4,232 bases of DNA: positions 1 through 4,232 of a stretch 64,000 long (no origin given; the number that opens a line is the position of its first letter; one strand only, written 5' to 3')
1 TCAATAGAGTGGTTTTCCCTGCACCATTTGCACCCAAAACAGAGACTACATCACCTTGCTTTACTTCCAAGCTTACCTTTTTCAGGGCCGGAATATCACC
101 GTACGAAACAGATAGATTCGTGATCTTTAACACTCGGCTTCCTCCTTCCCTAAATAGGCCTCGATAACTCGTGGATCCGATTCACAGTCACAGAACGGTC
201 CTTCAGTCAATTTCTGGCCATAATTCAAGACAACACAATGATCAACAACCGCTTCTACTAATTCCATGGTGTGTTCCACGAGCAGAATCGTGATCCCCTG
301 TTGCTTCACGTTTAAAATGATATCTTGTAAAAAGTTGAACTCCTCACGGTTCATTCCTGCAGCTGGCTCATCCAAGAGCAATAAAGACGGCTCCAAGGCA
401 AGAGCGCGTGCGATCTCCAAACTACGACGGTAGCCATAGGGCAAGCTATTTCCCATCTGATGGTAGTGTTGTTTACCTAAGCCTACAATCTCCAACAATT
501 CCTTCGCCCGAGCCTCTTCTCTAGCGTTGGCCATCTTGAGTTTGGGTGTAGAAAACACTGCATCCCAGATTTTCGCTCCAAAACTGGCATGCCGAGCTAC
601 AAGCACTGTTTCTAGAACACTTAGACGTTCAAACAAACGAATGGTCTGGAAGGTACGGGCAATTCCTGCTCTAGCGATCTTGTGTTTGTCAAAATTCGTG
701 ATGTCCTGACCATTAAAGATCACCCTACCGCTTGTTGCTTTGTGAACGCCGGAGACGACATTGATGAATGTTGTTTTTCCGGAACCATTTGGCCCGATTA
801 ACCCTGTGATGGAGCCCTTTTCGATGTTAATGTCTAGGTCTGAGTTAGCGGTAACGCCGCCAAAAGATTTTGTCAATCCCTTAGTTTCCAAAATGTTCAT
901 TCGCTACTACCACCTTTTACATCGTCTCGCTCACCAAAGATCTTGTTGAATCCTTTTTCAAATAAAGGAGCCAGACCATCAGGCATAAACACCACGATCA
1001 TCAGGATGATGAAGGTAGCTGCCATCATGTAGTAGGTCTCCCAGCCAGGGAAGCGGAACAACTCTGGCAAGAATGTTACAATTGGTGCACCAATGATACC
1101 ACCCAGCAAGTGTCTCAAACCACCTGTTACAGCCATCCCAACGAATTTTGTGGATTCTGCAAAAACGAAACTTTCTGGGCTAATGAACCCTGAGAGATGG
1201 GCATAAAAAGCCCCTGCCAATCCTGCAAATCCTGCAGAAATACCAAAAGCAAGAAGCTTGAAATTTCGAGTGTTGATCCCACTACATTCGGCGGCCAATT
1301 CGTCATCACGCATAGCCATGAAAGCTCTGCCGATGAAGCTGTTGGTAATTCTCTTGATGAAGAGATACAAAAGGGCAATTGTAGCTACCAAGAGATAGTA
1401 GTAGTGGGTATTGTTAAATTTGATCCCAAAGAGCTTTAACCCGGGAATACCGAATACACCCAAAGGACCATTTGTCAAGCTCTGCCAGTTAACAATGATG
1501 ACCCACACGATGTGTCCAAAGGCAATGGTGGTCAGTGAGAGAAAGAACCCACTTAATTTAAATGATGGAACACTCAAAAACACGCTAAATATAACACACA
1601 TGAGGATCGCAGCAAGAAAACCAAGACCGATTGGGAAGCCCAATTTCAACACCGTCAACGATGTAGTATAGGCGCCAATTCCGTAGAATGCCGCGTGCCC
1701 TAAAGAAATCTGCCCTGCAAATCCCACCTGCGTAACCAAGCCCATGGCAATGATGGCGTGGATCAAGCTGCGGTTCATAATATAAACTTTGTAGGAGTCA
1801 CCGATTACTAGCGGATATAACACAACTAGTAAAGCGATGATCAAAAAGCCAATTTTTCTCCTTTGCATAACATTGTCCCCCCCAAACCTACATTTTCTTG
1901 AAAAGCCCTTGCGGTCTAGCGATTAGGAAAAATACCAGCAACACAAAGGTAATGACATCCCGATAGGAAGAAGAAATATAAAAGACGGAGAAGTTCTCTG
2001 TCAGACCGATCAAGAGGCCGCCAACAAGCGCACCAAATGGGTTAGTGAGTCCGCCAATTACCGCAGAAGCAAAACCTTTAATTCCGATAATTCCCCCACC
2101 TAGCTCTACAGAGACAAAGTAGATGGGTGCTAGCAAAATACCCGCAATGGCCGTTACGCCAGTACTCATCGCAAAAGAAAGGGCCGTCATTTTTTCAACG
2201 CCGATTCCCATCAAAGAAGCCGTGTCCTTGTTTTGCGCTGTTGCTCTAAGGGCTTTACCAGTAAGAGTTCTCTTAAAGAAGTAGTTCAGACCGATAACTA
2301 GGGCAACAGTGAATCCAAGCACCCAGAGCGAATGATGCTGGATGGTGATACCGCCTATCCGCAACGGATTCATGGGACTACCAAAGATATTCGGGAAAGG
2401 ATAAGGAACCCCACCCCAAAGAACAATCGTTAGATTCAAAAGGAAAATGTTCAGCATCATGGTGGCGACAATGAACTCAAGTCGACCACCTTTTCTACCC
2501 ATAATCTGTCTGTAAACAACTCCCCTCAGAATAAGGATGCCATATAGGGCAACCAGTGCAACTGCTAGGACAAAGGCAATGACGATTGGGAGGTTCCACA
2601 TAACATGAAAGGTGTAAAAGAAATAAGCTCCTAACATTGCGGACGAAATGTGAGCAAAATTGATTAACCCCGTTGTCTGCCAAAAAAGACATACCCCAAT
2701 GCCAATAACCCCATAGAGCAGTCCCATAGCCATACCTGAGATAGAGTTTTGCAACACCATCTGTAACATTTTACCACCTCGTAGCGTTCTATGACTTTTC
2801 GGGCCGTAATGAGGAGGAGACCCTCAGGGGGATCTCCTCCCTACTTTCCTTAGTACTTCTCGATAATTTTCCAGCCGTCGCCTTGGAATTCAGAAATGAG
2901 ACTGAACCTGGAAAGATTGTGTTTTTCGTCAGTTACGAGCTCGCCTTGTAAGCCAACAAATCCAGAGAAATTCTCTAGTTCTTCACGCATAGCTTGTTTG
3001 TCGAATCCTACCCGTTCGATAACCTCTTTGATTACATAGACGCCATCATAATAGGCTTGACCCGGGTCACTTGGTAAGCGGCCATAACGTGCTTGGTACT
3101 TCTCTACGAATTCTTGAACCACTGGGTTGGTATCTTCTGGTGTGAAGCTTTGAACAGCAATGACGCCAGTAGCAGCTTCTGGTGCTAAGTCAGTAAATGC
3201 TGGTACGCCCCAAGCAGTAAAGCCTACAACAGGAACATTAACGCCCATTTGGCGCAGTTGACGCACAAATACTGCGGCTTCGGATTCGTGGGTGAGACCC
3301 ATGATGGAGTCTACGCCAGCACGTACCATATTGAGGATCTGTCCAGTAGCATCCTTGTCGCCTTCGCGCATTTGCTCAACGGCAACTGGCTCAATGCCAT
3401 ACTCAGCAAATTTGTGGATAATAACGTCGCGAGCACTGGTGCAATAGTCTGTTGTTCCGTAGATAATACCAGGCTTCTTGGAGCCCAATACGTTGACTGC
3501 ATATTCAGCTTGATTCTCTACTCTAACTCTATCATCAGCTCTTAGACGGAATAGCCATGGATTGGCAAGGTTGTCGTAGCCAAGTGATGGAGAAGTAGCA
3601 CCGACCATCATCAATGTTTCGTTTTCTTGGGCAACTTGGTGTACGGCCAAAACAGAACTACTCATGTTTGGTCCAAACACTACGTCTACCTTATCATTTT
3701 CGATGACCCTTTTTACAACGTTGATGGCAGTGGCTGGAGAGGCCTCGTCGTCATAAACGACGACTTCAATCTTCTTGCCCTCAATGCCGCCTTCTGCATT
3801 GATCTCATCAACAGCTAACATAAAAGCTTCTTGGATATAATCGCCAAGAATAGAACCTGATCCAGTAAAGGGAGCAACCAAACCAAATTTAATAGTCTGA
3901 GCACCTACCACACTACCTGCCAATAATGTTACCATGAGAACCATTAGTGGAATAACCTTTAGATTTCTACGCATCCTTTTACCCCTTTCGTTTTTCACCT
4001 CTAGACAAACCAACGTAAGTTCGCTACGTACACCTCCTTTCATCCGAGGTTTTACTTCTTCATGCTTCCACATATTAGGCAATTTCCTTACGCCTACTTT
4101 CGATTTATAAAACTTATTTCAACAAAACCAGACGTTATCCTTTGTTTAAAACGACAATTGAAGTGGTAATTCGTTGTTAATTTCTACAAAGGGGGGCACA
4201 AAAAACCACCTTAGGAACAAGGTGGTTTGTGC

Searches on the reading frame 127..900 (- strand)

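Call 33: search_protein_families(library=pfam, proteins=[window:127-900:-])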
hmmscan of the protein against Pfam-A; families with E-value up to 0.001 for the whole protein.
window:127-900:- (257 aa): 4 families
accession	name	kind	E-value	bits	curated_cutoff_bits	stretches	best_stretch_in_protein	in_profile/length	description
PF00005.33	ABC_tran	-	9e-30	104.5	25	1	21-180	3-136/137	ABC transporter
PF13304.12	AAA_21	-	3.5e-05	24.4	27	1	31-60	1-29/304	AAA domain, putative AbiEii toxin, Type IV TA system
PF12399.14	BCA_ABC_TP_C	-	6.7e-05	22.8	25.5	1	241-254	13-26/27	Branched-chain amino acid ATP-binding cassette transporter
PF13476.12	AAA_23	-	0.00014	23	27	1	16-49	10-39/201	AAA domain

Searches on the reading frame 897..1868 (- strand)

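Call 33: search_protein_families(library=pfam, proteins=[window:897-1868:-])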
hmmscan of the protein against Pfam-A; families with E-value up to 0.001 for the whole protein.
window:897-1868:- (323 aa): 1 family
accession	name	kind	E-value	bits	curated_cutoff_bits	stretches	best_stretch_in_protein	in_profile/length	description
PF02653.21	BPD_transp_2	-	3.3e-37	128.5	26.8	1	28-292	3-268/269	Branched-chain amino acid transport system / permease component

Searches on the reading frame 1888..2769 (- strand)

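Call 33: search_protein_families(library=pfam, proteins=[window:1888-2769:-])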
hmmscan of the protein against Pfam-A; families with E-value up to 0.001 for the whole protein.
window:1888-2769:- (293 aa): 1 family
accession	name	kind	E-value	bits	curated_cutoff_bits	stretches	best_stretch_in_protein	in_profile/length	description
PF02653.21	BPD_transp_2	-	4.9e-34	118.1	26.8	1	11-282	4-269/269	Branched-chain amino acid transport system / permease component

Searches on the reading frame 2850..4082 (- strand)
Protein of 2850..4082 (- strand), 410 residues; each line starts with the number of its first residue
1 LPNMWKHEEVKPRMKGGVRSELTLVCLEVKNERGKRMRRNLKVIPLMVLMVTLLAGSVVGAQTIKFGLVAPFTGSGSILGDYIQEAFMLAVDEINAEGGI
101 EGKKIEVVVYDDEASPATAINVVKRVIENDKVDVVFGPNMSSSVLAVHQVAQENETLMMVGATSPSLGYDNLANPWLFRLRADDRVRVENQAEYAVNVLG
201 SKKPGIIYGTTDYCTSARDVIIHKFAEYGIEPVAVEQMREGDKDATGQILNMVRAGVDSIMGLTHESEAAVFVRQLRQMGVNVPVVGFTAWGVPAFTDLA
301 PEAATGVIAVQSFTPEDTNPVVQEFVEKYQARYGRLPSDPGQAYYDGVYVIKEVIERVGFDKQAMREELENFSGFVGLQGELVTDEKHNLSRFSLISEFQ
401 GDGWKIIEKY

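Call 33: search_protein_families(library=pfam, proteins=[window:2850-4082:-])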
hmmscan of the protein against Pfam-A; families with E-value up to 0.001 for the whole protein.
window:2850-4082:- (410 aa): 4 families
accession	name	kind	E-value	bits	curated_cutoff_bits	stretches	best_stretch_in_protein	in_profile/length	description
PF13458.12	Peripla_BP_6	-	2.4e-65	221.9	31.7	1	63-390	1-329/343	Periplasmic binding protein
PF13433.12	Peripla_BP_5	-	6.4e-27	95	27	1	64-403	1-340/363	Periplasmic binding protein domain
PF01094.35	ANF_receptor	-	3.1e-24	86.1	25.4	1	84-387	3-337/353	Receptor family ligand binding region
PF04348.19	LppC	-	0.00013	21.1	28.8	1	63-187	218-335/563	LppC putative lipoprotein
